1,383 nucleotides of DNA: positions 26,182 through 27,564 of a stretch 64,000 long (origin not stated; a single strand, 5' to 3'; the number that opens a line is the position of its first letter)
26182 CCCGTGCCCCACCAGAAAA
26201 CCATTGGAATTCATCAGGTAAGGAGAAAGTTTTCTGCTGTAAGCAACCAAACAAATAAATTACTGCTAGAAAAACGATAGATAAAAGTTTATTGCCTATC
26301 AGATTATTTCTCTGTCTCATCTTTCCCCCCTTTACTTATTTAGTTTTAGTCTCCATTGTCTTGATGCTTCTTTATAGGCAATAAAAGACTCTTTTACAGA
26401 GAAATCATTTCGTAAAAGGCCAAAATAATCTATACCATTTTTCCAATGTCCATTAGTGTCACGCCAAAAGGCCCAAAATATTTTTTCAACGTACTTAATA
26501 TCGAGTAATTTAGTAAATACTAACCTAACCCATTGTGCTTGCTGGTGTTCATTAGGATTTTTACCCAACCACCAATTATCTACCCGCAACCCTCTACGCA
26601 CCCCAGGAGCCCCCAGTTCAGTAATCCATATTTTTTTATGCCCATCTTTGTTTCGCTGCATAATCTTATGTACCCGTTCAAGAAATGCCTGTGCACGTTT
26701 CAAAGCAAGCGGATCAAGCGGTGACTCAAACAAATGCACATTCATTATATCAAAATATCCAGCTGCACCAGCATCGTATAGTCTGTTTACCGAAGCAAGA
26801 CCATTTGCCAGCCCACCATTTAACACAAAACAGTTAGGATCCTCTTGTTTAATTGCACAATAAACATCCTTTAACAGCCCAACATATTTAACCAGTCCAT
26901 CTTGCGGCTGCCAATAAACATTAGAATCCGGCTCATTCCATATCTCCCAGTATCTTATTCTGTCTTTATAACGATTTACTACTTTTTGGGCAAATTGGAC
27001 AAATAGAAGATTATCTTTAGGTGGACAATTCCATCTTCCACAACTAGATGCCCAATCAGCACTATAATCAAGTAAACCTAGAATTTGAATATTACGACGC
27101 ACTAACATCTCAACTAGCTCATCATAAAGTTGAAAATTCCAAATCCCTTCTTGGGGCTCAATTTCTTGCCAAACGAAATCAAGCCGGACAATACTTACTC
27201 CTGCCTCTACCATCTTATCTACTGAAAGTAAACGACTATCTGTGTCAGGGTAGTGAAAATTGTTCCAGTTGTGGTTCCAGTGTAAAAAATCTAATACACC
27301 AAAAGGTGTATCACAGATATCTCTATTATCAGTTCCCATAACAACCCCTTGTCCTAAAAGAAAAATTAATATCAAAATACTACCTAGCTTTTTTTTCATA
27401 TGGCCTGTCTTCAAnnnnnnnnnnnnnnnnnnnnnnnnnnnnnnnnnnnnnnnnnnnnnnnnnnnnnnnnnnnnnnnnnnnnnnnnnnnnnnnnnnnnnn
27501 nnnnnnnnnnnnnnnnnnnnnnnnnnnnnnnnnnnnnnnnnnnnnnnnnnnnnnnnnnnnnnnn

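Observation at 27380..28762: Maf nucleotide pyrophosphatase fused to an M48 metalloprotease through a signal/lipobox-like segment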

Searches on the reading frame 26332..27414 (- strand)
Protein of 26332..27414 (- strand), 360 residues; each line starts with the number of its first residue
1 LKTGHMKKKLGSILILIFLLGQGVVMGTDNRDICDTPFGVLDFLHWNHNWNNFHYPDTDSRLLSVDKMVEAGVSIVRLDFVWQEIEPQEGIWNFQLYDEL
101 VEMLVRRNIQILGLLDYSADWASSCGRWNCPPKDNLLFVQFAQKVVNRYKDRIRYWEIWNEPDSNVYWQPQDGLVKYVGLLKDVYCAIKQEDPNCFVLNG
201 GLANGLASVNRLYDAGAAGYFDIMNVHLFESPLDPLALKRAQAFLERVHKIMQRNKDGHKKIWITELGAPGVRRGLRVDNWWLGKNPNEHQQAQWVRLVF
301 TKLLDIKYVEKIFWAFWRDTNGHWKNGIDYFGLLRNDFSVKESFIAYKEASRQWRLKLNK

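Call 31: search_protein_families(library=pfam, proteins=[window:26332-27414:-], max_evalue=0.001)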
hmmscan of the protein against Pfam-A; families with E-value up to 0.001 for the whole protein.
window:26332-27414:- (360 aa): 2 families
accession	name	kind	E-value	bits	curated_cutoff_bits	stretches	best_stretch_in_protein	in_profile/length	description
PF02449.21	Glyco_hydro_42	-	4.1e-07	30.1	21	1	64-111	15-63/376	Beta-galactosidase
PF11790.14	Glyco_hydro_cc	-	0.00011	22.2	21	1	145-316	58-209/237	Glycosyl hydrolase catalytic core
